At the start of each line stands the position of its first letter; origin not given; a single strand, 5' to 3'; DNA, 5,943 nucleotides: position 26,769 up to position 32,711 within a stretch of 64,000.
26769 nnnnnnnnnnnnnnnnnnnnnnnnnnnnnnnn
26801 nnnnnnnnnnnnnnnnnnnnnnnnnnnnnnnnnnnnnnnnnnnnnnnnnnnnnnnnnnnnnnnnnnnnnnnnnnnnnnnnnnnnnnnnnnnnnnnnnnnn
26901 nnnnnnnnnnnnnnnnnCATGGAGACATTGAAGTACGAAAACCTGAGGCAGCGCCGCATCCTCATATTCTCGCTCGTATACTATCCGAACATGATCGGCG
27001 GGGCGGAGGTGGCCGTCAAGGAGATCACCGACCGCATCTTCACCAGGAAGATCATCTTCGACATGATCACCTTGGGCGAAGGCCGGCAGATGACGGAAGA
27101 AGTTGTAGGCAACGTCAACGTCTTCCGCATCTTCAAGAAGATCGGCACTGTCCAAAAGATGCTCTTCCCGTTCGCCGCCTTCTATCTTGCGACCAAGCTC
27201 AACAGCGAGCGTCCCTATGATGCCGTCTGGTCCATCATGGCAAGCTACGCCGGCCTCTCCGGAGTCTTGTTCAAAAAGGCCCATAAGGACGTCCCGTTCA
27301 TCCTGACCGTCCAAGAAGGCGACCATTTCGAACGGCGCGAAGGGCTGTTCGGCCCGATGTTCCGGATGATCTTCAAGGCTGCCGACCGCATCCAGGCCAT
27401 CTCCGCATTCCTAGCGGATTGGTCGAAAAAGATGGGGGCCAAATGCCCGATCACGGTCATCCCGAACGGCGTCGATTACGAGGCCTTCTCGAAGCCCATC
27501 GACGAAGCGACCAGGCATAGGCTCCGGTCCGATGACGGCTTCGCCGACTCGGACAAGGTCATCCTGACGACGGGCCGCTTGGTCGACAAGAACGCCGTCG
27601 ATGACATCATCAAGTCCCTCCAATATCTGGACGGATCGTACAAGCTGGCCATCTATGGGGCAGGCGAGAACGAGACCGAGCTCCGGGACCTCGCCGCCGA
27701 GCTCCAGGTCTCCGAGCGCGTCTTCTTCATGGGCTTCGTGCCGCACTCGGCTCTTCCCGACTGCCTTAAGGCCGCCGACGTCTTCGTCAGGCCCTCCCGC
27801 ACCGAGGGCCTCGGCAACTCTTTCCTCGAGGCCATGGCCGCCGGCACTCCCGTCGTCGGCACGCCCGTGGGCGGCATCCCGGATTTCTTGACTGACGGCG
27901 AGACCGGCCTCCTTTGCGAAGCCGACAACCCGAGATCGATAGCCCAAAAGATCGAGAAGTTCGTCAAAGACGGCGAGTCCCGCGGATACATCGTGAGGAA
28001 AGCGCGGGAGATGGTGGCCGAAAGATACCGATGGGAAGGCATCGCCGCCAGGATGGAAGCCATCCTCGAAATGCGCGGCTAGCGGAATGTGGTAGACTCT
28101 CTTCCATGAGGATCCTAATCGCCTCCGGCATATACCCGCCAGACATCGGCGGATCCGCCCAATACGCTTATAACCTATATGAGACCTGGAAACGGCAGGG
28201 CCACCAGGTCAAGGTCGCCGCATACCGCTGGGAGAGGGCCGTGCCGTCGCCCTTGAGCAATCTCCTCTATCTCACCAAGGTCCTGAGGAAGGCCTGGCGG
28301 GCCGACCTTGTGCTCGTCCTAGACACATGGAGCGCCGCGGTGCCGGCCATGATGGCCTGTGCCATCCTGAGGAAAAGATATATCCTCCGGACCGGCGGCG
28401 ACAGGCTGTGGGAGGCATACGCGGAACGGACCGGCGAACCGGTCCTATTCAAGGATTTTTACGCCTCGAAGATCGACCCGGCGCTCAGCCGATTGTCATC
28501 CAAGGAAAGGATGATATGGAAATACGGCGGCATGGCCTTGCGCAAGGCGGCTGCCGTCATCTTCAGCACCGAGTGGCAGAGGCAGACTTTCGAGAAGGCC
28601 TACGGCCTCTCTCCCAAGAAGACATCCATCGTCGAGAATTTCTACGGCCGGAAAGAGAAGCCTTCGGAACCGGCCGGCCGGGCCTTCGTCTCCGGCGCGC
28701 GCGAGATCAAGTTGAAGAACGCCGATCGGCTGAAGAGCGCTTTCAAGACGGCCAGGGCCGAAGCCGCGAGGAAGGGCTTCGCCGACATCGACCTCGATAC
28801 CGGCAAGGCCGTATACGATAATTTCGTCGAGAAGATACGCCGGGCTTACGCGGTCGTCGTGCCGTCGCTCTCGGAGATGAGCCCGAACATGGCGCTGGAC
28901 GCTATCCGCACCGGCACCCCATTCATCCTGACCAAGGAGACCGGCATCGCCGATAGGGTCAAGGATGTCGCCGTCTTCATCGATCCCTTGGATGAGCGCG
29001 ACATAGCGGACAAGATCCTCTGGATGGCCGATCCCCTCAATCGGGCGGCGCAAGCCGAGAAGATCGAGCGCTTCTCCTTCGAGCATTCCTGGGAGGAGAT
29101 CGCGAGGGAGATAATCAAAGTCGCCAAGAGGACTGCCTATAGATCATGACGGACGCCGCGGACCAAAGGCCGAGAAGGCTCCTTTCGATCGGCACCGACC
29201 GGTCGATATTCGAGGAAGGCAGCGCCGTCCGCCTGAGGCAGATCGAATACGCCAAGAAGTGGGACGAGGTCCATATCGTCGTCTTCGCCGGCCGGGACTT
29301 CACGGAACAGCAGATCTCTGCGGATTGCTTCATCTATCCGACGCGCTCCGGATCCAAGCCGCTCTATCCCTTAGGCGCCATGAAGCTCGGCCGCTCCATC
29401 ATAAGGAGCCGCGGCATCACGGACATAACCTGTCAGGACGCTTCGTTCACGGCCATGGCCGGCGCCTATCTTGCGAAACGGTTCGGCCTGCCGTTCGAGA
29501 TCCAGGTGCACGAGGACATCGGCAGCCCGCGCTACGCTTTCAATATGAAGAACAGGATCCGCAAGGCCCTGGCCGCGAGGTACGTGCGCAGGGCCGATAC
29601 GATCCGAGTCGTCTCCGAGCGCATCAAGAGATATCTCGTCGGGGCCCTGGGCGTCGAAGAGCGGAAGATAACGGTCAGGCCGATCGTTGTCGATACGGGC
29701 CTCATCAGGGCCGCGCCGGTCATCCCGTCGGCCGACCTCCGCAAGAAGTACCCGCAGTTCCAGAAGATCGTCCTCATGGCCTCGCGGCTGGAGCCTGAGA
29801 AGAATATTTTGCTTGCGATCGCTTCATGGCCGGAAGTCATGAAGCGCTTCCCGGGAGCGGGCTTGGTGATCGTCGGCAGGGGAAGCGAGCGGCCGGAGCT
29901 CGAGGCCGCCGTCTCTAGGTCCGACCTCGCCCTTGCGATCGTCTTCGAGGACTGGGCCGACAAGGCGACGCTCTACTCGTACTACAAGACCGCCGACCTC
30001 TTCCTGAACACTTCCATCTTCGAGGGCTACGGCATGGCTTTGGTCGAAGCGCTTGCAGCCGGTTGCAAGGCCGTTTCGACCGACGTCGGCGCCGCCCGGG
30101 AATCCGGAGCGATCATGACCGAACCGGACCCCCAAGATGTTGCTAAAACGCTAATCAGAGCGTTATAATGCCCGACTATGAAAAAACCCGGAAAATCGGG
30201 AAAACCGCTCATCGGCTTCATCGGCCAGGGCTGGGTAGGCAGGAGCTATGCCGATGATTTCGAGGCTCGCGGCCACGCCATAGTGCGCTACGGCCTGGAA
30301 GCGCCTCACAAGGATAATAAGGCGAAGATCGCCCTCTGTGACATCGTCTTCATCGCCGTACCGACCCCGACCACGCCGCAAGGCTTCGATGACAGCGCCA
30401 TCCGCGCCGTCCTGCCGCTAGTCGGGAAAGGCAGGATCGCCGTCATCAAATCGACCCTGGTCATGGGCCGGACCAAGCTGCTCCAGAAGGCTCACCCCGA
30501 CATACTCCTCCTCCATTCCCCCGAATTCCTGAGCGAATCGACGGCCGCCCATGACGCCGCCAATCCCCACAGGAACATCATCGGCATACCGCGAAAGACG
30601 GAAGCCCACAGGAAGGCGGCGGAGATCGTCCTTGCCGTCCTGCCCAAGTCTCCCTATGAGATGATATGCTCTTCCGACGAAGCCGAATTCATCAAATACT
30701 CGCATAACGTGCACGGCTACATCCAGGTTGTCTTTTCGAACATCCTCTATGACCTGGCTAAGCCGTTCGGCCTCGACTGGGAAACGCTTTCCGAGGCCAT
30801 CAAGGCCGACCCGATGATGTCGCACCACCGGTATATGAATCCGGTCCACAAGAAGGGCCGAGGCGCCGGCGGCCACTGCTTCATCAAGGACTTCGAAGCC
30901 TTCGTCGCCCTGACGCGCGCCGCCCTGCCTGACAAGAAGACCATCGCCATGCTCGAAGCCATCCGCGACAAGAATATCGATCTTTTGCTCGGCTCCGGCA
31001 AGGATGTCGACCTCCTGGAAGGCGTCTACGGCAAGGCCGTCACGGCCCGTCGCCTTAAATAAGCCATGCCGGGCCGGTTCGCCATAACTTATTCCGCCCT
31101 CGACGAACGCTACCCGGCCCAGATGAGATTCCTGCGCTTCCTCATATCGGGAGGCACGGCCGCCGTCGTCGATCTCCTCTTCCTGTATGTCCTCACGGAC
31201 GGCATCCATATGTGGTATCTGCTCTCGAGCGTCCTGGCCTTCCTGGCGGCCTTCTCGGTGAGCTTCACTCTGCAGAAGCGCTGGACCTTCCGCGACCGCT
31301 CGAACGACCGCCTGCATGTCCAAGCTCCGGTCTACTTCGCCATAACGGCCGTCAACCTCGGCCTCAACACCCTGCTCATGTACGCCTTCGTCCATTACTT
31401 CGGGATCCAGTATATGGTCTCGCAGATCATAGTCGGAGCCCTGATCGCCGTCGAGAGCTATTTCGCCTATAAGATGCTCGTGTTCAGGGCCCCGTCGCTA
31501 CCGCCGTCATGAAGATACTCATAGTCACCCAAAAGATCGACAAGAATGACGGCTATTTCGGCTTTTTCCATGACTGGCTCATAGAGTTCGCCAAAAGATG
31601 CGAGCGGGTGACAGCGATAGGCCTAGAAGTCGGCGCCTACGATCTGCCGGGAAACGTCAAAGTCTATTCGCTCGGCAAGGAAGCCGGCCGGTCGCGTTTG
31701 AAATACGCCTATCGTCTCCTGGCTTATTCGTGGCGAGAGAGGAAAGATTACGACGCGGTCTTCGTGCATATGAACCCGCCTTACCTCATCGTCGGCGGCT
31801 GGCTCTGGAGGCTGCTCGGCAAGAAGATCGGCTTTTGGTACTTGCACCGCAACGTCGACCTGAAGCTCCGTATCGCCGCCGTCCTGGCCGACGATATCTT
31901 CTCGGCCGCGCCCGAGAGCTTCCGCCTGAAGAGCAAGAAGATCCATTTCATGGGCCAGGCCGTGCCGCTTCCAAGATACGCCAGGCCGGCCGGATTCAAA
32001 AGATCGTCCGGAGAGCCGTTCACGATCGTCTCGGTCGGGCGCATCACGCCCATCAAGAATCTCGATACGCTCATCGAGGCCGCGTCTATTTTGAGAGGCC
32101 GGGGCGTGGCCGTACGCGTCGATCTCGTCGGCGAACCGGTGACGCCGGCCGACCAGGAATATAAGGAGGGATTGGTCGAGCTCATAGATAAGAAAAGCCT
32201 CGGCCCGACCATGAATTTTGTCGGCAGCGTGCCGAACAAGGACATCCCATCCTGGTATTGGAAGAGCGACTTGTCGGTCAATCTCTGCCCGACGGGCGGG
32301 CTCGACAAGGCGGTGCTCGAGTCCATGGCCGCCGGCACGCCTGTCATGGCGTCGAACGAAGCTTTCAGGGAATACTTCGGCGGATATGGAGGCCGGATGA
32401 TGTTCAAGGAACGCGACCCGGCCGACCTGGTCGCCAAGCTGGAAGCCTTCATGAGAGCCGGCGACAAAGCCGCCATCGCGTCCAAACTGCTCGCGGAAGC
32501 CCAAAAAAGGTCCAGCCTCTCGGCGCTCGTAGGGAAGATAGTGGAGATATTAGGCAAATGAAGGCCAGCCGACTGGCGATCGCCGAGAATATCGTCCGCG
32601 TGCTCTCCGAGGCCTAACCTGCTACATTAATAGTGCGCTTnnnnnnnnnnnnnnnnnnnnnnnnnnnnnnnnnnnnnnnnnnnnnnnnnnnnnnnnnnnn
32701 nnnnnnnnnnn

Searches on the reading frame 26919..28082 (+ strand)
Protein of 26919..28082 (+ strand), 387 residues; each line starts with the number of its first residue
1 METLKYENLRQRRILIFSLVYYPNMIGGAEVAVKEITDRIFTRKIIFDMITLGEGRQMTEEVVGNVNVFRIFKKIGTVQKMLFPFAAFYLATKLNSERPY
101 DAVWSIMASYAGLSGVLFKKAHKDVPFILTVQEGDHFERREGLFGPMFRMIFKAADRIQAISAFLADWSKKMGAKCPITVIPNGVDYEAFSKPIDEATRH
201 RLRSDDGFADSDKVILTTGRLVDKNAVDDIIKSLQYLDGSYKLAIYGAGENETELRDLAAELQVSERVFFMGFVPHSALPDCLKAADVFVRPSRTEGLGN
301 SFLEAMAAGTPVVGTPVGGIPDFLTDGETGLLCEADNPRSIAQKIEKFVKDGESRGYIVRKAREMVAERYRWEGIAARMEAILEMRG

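Call 10: search_protein_families(library=pfam, proteins=[window:26919-28082:+], max_evalue=0.001)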
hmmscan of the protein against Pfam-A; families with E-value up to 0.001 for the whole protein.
window:26919-28082:+ (387 aa): 5 families
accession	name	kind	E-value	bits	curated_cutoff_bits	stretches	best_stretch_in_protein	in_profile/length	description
PF00534.26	Glycos_transf_1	-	2.5e-42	144.7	26.4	1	202-364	5-171/172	Glycosyl transferases group 1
PF13692.12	Glyco_trans_1_4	-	4.3e-36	124.7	27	1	213-351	2-142/142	Glycosyl transferases group 1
PF13439.12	Glyco_transf_4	-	3.1e-14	53.8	28.5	1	26-188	1-169/170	Glycosyltransferase Family 4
PF13524.12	Glyco_trans_1_2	-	4.6e-12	46.5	25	1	241-380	15-143/144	Glycosyl transferase-like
PF20706.3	GT4-conflict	-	7.8e-10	38.7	26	1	229-378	223-384/385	Family 4 Glycosyltransferase in conflict systems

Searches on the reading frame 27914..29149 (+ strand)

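Call 10: search_protein_families(library=pfam, proteins=[window:27914-29149:+], max_evalue=0.001)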
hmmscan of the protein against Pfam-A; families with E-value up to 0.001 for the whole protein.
window:27914-29149:+ (411 aa): 5 families
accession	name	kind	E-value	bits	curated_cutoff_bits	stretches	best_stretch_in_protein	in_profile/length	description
PF13439.12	Glyco_transf_4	-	6.7e-11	42.9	28.5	1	78-242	1-164/170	Glycosyltransferase Family 4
PF13579.12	Glyco_trans_4_4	-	9.6e-08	33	29.7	0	110-242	53-157/158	Glycosyl transferase 4-like domain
PF13692.12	Glyco_trans_1_4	-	1.1e-06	29.4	27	1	299-371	67-139/142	Glycosyl transferases group 1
PF00534.26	Glycos_transf_1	-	1.3e-05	25.2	26.4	1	302-371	84-155/172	Glycosyl transferases group 1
PF20706.3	GT4-conflict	-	5.3e-05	22.8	26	1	302-355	273-324/385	Family 4 Glycosyltransferase in conflict systems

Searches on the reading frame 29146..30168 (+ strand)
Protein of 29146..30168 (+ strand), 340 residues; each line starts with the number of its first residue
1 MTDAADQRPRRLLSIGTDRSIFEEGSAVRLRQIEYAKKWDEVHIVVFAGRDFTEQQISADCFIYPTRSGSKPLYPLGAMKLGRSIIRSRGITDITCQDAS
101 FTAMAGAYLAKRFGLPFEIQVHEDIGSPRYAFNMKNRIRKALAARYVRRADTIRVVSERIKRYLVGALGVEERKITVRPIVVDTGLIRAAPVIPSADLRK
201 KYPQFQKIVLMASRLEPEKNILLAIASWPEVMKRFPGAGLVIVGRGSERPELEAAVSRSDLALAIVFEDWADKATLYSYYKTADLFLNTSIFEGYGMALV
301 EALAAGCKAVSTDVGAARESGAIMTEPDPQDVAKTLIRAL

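Call 10: search_protein_families(library=pfam, proteins=[window:29146-30168:+], max_evalue=0.001)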
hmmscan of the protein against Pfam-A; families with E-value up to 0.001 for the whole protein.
window:29146-30168:+ (340 aa): 5 families
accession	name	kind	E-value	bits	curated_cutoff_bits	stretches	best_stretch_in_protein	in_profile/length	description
PF13692.12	Glyco_trans_1_4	-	1.8e-26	93.6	27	1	207-340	2-140/142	Glycosyl transferases group 1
PF00534.26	Glycos_transf_1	-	2.2e-22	79.9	26.4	1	205-338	14-154/172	Glycosyl transferases group 1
PF13439.12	Glyco_transf_4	-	4.2e-12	46.9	28.5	1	40-184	20-168/170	Glycosyltransferase Family 4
PF13579.12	Glyco_trans_4_4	-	3.4e-10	40.9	29.7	1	41-179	20-156/158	Glycosyl transferase 4-like domain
PF20706.3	GT4-conflict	-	1.2e-06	28.3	26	1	139-307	136-306/385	Family 4 Glycosyltransferase in conflict systems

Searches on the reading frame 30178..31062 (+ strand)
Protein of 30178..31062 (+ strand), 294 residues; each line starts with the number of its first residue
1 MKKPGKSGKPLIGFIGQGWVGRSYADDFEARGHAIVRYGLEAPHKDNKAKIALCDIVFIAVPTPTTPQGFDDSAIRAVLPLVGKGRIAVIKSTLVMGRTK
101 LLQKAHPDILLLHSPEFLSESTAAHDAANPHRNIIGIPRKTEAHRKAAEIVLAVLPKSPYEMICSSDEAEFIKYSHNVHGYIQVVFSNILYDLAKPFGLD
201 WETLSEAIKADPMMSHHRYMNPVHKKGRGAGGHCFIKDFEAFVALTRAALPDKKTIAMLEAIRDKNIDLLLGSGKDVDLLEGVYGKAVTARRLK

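Call 10: search_protein_families(library=pfam, proteins=[window:30178-31062:+], max_evalue=0.001)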
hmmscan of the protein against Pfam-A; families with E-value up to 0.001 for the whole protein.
window:30178-31062:+ (294 aa): 2 families
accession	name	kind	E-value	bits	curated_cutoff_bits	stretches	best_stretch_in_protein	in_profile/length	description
PF03721.20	UDPG_MGDP_dh_N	-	7.8e-16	58.6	27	1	46-143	69-181/187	UDP-glucose/GDP-mannose dehydrogenase family, NAD binding domain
PF00984.24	UDPG_MGDP_dh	-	9.8e-13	48.5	25.4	1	168-265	2-91/94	UDP-glucose/GDP-mannose dehydrogenase family, central domain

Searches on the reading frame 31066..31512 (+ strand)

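Call 11: search_protein_families(library=pfam, proteins=[window:31066-31512:+], max_evalue=0.001)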
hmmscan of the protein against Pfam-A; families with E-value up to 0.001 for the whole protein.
window:31066-31512:+ (148 aa): 1 family
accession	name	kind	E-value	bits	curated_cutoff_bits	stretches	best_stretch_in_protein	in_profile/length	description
PF04138.20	GtrA_DPMS_TM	-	5.6e-26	91.5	26.1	1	24-140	1-117/117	GtrA/DPMS, transmembrane domain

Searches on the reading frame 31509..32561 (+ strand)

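Call 11: search_protein_families(library=pfam, proteins=[window:31509-32561:+], max_evalue=0.001)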
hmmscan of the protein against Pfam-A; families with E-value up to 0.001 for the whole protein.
window:31509-32561:+ (350 aa): 3 families
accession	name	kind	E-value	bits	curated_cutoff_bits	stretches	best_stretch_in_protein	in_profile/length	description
PF00534.26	Glycos_transf_1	-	1.8e-20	73.6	26.4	1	167-321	12-162/172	Glycosyl transferases group 1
PF13692.12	Glyco_trans_1_4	-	1.6e-18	67.7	27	1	171-315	2-140/142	Glycosyl transferases group 1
PF13524.12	Glyco_trans_1_2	-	2e-05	25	25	1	203-332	16-130/144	Glycosyl transferase-like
